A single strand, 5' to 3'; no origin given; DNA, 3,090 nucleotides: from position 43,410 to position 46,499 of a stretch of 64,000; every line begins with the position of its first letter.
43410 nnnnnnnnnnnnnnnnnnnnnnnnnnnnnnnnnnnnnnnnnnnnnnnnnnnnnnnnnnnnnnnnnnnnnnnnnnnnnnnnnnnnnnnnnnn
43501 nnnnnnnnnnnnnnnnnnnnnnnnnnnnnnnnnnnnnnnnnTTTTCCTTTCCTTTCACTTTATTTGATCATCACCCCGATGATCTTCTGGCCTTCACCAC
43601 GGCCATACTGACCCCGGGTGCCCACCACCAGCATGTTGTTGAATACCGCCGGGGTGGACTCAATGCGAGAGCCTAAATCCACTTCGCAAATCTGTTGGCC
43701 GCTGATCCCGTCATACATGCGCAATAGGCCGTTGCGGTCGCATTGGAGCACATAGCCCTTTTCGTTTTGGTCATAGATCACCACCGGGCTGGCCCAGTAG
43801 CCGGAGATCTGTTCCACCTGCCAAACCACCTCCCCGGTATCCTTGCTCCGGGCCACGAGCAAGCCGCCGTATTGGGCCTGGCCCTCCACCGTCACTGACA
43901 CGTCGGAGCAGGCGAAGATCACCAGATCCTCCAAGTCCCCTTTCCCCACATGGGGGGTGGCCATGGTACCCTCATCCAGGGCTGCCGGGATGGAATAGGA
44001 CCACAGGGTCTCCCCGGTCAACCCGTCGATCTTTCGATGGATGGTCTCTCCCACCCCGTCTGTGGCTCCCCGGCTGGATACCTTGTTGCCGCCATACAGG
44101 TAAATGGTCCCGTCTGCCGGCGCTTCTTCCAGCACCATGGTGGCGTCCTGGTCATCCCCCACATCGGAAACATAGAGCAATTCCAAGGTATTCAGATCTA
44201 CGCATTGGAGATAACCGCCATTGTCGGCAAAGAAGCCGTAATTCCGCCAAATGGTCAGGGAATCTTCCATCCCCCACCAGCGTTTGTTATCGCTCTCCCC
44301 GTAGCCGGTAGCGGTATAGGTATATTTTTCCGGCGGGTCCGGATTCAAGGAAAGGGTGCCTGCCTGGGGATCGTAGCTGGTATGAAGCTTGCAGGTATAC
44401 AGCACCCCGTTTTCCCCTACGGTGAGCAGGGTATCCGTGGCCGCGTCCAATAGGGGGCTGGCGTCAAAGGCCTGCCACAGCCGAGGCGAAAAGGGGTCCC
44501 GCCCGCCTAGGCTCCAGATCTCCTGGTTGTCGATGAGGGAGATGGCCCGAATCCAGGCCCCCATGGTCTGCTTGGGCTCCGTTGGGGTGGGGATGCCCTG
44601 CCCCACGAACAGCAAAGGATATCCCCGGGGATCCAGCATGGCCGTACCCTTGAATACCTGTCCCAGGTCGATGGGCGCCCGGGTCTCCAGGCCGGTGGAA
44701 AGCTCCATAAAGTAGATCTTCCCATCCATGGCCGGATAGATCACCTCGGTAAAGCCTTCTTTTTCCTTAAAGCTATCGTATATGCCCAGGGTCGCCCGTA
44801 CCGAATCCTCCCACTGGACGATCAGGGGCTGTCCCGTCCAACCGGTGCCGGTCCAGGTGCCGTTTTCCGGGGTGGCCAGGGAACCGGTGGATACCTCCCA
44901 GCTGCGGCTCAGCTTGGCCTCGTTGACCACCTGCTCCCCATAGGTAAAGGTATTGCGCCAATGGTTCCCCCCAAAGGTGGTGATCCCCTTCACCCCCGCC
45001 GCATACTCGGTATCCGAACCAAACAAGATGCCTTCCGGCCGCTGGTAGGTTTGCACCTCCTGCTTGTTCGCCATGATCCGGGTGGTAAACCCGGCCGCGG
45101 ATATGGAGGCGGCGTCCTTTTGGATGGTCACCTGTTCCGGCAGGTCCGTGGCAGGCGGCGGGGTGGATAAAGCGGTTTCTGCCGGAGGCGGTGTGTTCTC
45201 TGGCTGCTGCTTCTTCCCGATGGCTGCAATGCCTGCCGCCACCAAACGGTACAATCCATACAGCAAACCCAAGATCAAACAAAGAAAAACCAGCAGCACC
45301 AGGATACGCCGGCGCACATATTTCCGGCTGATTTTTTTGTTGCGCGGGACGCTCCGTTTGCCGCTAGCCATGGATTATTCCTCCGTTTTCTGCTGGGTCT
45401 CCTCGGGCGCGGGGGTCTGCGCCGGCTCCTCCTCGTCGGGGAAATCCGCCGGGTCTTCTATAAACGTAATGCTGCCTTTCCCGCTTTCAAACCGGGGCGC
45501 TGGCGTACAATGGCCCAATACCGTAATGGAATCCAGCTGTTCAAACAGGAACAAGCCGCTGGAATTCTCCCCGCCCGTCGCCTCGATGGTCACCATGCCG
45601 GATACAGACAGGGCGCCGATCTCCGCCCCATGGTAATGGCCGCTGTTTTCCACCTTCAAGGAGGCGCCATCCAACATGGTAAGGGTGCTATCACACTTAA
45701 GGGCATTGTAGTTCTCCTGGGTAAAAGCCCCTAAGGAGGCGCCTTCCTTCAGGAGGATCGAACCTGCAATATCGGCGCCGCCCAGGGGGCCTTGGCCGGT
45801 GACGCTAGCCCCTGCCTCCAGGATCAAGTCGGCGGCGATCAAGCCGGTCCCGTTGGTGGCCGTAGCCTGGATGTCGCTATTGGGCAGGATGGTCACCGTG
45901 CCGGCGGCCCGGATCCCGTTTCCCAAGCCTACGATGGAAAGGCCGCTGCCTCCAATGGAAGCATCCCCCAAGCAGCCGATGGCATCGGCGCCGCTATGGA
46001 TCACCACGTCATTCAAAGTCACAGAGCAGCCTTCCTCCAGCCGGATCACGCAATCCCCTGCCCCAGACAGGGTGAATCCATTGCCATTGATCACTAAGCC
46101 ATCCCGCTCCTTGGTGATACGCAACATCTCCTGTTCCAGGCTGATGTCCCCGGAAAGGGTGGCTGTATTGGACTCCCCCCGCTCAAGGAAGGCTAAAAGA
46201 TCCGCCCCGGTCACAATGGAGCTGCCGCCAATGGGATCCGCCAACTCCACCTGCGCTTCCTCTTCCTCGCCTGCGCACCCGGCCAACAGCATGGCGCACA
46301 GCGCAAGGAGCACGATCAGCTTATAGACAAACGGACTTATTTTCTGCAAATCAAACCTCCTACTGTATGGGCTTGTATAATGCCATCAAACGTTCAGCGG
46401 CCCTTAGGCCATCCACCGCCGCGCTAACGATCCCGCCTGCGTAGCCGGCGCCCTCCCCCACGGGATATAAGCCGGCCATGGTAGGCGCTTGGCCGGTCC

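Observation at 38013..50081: cdaA-cdaR heads a 12-kb, nine-gene same-strand array that has no glmM and runs into an uncharacterised envelope gene set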

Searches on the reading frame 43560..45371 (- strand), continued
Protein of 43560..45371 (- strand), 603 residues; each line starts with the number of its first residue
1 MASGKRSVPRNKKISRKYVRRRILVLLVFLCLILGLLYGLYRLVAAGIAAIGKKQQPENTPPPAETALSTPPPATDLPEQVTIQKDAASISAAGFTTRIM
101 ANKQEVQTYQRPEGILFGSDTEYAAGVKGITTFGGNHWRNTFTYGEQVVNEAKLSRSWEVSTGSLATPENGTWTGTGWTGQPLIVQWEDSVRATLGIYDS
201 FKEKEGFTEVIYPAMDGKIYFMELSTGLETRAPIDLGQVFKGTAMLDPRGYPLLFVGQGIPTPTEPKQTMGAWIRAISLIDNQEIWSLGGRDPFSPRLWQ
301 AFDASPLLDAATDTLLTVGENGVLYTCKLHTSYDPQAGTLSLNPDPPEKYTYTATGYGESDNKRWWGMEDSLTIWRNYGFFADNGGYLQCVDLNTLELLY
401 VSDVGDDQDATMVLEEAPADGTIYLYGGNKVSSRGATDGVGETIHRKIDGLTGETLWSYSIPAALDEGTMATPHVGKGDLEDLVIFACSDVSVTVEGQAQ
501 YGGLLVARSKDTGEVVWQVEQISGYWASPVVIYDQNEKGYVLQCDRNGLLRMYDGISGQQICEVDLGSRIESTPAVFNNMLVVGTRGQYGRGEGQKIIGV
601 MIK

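Call 45: fold_search(model_id=the predicted structure, library=pdb)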
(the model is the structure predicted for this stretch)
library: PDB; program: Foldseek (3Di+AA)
matches with E <= 10: 1799; with E <= 0.001: 1508
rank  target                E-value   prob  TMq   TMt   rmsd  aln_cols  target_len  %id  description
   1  8gy2_A                2.4e-14  1.00  0.50  0.43   8.3       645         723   11  Cryo-EM Structure of Membrane-Bound Alcohol Dehydrogenase from Gluconobacter oxydans (released 2023-08-02)
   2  6zcv                  9.2e-14  1.00  0.46  0.49  11.0       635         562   12  Crystal structure of lanthanide-dependent alcohol dehydrogenase PedH from Pseudomonas putida KT2440 (released 2020-07-15)
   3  6l8a_A                1.8e-13  1.00  0.45  0.58  12.5       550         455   14  Tetrathionate hydrolase from Acidithiobacillus ferrooxidans (released 2020-11-11)
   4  1flg_A                3.1e-13  1.00  0.46  0.48  10.4       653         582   14  CRYSTAL STRUCTURE OF THE QUINOPROTEIN ETHANOL DEHYDROGENASE FROM PSEUDOMONAS AERUGINOSA (released 2000-08-30)
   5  6zcw                  3.3e-13  1.00  0.45  0.48  11.2       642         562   12  Crystal structure of lanthanide-dependent alcohol dehydrogenase PedH from Pseudomonas putida KT2440 (released 2020-07-15)
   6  6l8a_D                4.9e-13  1.00  0.44  0.57  12.4       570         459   14  Tetrathionate hydrolase from Acidithiobacillus ferrooxidans (released 2020-11-11)
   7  6l8a_F                6.1e-13  1.00  0.47  0.60  12.3       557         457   14  Tetrathionate hydrolase from Acidithiobacillus ferrooxidans (released 2020-11-11)
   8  1kv9                  7.8e-13  1.00  0.52  0.47   7.9       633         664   12  Structure at 1.9 A Resolution of a Quinohemoprotein Alcohol Dehydrogenase from Pseudomonas putida HK5 (released 2002-07-10)
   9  7wmd                  8.2e-13  1.00  0.36  0.39  16.1       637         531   12  PQQ-dependent alcohol dehydrogenase detoxifying DON (released 2022-09-07)
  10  1kb0                  1.2e-12  1.00  0.49  0.45   8.9       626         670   12  Crystal Structure of Quinohemoprotein Alcohol Dehydrogenase from Comamonas testosteroni (released 2001-12-28)
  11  7cqy_A                1.3e-12  1.00  0.44  0.61  12.4       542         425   15  Tetrathionate hydrolase from Acidithiobacillus ferrooxidans mutant - D325N (released 2021-01-27)
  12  7cqy_C                1.5e-12  1.00  0.43  0.62  12.6       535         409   14  Tetrathionate hydrolase from Acidithiobacillus ferrooxidans mutant - D325N (released 2021-01-27)
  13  9cnx_B                1.7e-12  1.00  0.41  0.67   9.3       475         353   11  CryoEM structure of BAM in complex with the PTB1 closed-state inhibitor (in DDM detergent) (released 2024-12-25)
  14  4tqo_A                1.8e-12  1.00  0.36  0.38  13.4       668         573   12  The crystal structure of methanol dehydrogenase from Methylococcus capsulatus (Bath) (released 2014-09-24)
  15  7wmk                  2.0e-12  1.00  0.47  0.50  10.3       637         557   12  PQQ-dependent alcohol dehydrogenase complexed with PQQ (released 2022-09-07)
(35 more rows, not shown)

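Call 57: find_encoding_contigs(protein=P0027, flank=10000, max_places=1)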
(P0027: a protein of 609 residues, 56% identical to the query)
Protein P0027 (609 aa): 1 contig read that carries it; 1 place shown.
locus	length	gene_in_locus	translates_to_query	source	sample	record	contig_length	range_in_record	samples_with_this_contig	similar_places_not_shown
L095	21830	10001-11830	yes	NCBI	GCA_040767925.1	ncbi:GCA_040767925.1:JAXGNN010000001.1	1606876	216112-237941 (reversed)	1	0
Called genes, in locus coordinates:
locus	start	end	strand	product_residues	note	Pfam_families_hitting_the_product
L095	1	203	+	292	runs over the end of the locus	PF01522:Polysacc_deac_1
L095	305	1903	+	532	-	PF03323:GerA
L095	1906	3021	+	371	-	PF03845:Spore_permease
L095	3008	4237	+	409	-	PF25198:Spore_GerAC_N, PF05504:Spore_GerAC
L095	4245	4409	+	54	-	-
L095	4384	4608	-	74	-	PF11213:DUF3006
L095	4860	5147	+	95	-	-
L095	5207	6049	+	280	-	PF19293:CdaA_N, PF02457:DAC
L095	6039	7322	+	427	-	PF07949:YbbR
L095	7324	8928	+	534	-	PF28550:DUF8436, PF01266:DAO (faint), PF03486:HI0933_like (faint), PF21688:FAD-depend_C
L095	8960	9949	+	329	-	-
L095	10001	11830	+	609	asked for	PF13570:Beta-prop_ACSF4 (weak)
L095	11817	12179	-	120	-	-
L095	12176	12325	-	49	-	-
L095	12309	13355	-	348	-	PF07690:MFS_1 (faint)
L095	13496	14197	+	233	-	PF02463:SMC_N (faint), PF00005:ABC_tran, PF13304:AAA_21 (faint)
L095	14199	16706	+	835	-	PF02687:FtsX, PF12704:MacB_PCD (weak), PF02687:FtsX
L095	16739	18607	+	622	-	-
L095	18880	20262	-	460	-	PF00089:Trypsin, PF13365:Trypsin_2, PF00595:PDZ (weak), PF13180:PDZ_2, PF17820:PDZ_6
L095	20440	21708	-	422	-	PF12897:Asp_aminotransf, PF00155:Aminotran_1_2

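Call 58: find_encoding_contigs(protein=P0064, flank=10000, max_places=1)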
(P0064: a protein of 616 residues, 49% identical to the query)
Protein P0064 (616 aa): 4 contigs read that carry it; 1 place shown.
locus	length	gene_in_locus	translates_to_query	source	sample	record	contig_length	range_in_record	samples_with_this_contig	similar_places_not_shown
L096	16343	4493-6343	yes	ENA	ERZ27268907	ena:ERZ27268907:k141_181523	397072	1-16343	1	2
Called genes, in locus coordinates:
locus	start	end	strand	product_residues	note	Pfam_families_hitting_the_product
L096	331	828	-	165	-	PF00857:Isochorismatase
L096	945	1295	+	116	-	PF19187:HTH_PafC, PF08220:HTH_DeoR (weak), PF08279:HTH_11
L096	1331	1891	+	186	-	PF13280:WYL, PF25583:WCX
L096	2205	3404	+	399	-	PF01471:PG_binding_1, PF05382:Amidase_5 (weak), PF00877:NLPC_P60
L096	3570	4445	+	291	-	PF03446:NAD_binding_2, PF03807:F420_oxidored (weak), PF14833:NAD_binding_11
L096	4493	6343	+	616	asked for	PF13360:PQQ_2 (weak), PF13570:Beta-prop_ACSF4 (weak)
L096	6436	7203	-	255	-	PF01026:TatD_DNase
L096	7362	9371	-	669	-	PF00133:tRNA-synt_1, PF01406:tRNA-synt_1e, PF09334:tRNA-synt_1g, PF00133:tRNA-synt_1, PF19303:Anticodon_3, PF01588:tRNA_bind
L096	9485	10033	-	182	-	PF10502:Peptidase_S26, PF00717:Peptidase_S24 (faint)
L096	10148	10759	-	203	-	PF10502:Peptidase_S26, PF00717:Peptidase_S24 (weak)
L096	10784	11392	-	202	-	PF10502:Peptidase_S26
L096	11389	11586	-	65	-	PF06107:DUF951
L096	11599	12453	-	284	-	PF00924:MS_channel_2nd, PF21082:MS_channel_3rd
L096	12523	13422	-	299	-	PF00561:Abhydrolase_1, PF12146:Hydrolase_4, PF12697:Abhydrolase_6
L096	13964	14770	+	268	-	PF00497:SBP_bac_3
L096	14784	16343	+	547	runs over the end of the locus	PF01433:Peptidase_M1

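Call 59: find_encoding_contigs(protein=P0105, flank=10000, max_places=1)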
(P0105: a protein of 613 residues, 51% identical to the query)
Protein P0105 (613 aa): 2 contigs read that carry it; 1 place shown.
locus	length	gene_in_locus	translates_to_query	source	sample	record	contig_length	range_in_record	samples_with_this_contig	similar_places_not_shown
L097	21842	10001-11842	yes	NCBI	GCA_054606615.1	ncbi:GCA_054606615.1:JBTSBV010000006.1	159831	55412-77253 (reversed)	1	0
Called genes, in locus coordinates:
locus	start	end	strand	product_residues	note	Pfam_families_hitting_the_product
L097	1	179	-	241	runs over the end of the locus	PF11967:RecO_N, PF02565:RecO_C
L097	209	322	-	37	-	PF14006:YqzL (weak)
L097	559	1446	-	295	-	PF00009:GTP_EFTU, PF00350:Dynamin_N (faint), PF01926:MMR_HSR1, PF02421:FeoB_N, PF03193:RsgA_GTPase (faint), PF04548:AIG1 (weak), PF10662:PduV-EutP (faint), PF07650:KH_2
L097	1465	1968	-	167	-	PF02130:YbeY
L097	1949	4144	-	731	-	PF07697:7TMR-HDED, PF07698:7TM-7TMR_HD, PF01966:HD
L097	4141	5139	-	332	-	PF13401:AAA_22 (faint), PF01695:IstB_IS21 (faint), PF02562:PhoH, PF13245:AAA_19, PF13604:AAA_30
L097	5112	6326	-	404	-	PF06898:YqfD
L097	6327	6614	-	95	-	PF07873:YabP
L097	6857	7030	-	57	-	PF01165:Ribosomal_S21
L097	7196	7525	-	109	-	PF11969:DcpS_C, PF01230:HIT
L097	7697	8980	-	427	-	PF00919:UPF0004, PF04055:Radical_SAM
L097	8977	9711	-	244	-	PF20260:PUA_4, PF04452:Methyltrans_RNA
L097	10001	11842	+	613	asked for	PF13570:Beta-prop_ACSF4 (weak), PF13360:PQQ_2 (weak)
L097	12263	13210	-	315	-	PF06325:PrmA, PF01135:PCMT (weak), PF05175:MTS (weak), PF13847:Methyltransf_31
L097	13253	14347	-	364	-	PF00226:DnaJ, PF01556:DnaJ_C, PF00684:DnaJ_CXXCXGXG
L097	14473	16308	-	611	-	PF00012:HSP70, PF06723:MreB_Mbl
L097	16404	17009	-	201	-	PF01025:GrpE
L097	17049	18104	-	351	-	PF01628:HrcA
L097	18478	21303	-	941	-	PF00005:ABC_tran (faint), PF02463:SMC_N (faint), PF03193:RsgA_GTPase (faint), PF13191:AAA_16 (faint), PF13555:AAA_29 (faint), PF20703:nSTAND1 (faint), PF17760:UvrA_inter, PF17755:UvrA_DNA-bind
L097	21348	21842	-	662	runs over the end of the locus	PF00270:DEAD (faint), PF04851:ResIII, PF17757:UvrB_inter, PF27431:UvrB_3rd, PF00271:Helicase_C, PF12344:UvrB, PF02151:UVR (weak)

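Call 71: search_protein_families(library=padloc, proteins=[window:43560-45371:-], max_evalue=0.001)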
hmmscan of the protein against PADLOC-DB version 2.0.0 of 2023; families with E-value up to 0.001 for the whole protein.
window:43560-45371:- (603 aa): 0 families

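Call 77: find_encoding_contigs(protein=P0076, flank=10000, max_places=1)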
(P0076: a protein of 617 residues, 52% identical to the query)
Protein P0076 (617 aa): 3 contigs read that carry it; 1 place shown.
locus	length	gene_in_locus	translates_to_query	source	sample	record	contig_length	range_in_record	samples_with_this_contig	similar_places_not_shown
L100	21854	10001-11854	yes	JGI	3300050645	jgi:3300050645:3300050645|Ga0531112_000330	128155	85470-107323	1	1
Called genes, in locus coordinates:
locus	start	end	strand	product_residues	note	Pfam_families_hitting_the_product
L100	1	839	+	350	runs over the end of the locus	PF00005:ABC_tran, PF08402:TOBE_2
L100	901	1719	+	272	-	PF00528:BPD_transp_1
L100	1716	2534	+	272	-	PF00528:BPD_transp_1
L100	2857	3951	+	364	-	PF01547:SBP_bac_1, PF13531:SBP_bac_11, PF13416:SBP_bac_8, PF13343:SBP_bac_6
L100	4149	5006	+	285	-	PF01678:DAP_epimerase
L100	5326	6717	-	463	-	PF28494:GlyRS_ins_1 (weak), PF00587:tRNA-synt_2b, PF03129:HGTP_anticodon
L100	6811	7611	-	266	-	-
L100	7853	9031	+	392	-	PF01471:PG_binding_1, PF05382:Amidase_5, PF00877:NLPC_P60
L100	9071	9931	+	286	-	PF03446:NAD_binding_2, PF03807:F420_oxidored, PF14833:NAD_binding_11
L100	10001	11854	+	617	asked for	PF01011:PQQ (faint), PF13360:PQQ_2 (weak), PF13570:Beta-prop_ACSF4 (weak)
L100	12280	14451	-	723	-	PF00199:Catalase, PF06628:Catalase-rel, PF01965:DJ-1_PfpI, PF18011:Catalase_C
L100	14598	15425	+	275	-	PF00696:AA_kinase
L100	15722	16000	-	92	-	-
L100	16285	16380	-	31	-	-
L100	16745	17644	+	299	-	PF00809:Pterin_bind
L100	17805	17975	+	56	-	-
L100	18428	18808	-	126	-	-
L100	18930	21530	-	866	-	PF25873:WHD_MalT, PF17874:TPR_MalT, PF00196:GerE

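Call 78: find_encoding_contigs(protein=P0098, flank=10000, max_places=1)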
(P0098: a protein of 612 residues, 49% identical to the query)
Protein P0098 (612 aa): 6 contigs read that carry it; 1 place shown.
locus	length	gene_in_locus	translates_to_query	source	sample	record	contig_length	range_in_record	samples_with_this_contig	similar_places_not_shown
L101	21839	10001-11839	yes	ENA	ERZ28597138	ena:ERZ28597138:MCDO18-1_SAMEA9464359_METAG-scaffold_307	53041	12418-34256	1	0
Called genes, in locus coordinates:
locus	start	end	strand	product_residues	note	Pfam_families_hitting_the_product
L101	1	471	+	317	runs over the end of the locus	-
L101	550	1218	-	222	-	-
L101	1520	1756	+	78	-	-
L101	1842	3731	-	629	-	PF00795:CN_hydrolase, PF02540:NAD_synthase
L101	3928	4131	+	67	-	-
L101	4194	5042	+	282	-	PF19293:CdaA_N, PF02457:DAC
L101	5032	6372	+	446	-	PF07949:YbbR (weak)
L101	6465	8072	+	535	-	PF28550:DUF8436, PF01266:DAO (faint), PF03486:HI0933_like (faint), PF01593:Amino_oxidase (faint), PF21688:FAD-depend_C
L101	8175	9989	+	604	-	PF13570:Beta-prop_ACSF4, PF13360:PQQ_2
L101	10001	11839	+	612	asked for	PF13360:PQQ_2 (faint), PF13570:Beta-prop_ACSF4 (weak)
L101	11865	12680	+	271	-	PF00924:MS_channel_2nd, PF21082:MS_channel_3rd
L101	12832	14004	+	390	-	PF00155:Aminotran_1_2, PF01041:DegT_DnrJ_EryC1, PF00266:Aminotran_5 (weak), PF01053:Cys_Met_Meta_PP (weak)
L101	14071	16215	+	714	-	-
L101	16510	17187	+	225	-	PF00072:Response_reg, PF00486:Trans_reg_C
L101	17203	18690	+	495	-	PF00672:HAMP, PF00512:HisKA, PF02518:HATPase_c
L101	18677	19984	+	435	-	PF00089:Trypsin, PF10459:Peptidase_S46 (faint), PF13365:Trypsin_2, PF00595:PDZ, PF13180:PDZ_2, PF17820:PDZ_6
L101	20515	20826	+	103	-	-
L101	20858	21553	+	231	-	-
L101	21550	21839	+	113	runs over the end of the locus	-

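Call 79: find_encoding_contigs(protein=P0034, flank=10000, max_places=1)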
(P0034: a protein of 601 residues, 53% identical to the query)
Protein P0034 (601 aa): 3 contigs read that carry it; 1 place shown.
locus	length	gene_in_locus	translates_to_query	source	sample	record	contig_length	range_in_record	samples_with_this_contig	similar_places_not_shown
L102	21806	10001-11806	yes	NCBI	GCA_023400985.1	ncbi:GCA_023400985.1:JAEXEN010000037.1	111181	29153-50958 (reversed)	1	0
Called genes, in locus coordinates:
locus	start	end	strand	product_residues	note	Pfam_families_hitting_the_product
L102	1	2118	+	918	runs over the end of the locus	PF00912:Transgly, PF00905:Transpeptidase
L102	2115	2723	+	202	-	PF03167:UDG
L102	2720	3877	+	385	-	PF06347:SH3_4 (faint), PF08239:SH3_3, PF18348:SH3_16 (faint), PF01471:PG_binding_1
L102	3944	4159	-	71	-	PF11213:DUF3006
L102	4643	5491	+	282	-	PF19293:CdaA_N, PF02457:DAC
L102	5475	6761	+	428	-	PF07949:YbbR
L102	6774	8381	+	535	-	PF28550:DUF8436, PF01266:DAO (faint), PF01494:FAD_binding_3 (faint), PF03486:HI0933_like (faint), PF07992:Pyr_redox_2 (faint), PF01593:Amino_oxidase (faint), PF21688:FAD-depend_C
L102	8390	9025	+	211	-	PF02511:Thy1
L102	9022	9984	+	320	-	-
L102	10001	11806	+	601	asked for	PF13360:PQQ_2 (faint), PF13570:Beta-prop_ACSF4 (weak)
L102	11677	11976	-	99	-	-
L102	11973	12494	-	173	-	-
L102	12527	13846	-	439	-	PF00089:Trypsin, PF13365:Trypsin_2, PF00595:PDZ, PF13180:PDZ_2, PF17820:PDZ_6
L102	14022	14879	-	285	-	-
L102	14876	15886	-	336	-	PF01471:PG_binding_1, PF01520:Amidase_3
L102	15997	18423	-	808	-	PF02861:Clp_N, PF23569:NBD_SMAX1, PF00004:AAA, PF17871:AAA_lid_9, PF02151:UVR, PF00004:AAA, PF07724:AAA_2, PF07728:AAA_5, +8 more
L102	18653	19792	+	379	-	PF00266:Aminotran_5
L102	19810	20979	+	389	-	PF22025:ThiI_fer, PF02926:THUMP, PF02568:ThiI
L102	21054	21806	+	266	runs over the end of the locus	-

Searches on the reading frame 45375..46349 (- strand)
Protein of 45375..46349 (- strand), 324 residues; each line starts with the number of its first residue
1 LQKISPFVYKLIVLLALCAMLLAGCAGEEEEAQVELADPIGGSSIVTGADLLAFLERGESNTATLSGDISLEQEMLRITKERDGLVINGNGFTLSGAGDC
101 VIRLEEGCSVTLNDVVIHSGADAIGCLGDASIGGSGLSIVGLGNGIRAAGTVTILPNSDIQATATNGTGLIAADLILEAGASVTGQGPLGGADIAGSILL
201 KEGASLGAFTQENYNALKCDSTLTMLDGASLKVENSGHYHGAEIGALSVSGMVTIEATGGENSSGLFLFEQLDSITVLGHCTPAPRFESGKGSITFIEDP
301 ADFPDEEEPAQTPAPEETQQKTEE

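Call 4: search_protein_families(library=pfam, proteins=[window:45375-46349:-], max_evalue=0.01)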
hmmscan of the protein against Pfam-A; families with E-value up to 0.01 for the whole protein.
window:45375-46349:- (324 aa): 0 families

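Call 5: search_protein_families(library=ncbifam, proteins=[window:45375-46349:-], max_evalue=0.01)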
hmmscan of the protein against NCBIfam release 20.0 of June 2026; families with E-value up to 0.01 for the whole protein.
window:45375-46349:- (324 aa): 0 families

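Call 70: search_protein_families(library=pfam, proteins=[window:45375-46349:-], max_evalue=5)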
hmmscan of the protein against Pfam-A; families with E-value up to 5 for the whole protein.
window:45375-46349:- (324 aa): 0 families

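Call 71: search_protein_families(library=padloc, proteins=[window:45375-46349:-], max_evalue=0.001)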
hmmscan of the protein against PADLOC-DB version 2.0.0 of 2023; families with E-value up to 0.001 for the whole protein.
window:45375-46349:- (324 aa): 0 families

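Call 75: search_solved_structures(query=window:45375-46349:-, max_evalue=10)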
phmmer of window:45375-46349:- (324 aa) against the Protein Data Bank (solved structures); distinct sequences matched with E-value up to 10: 0.
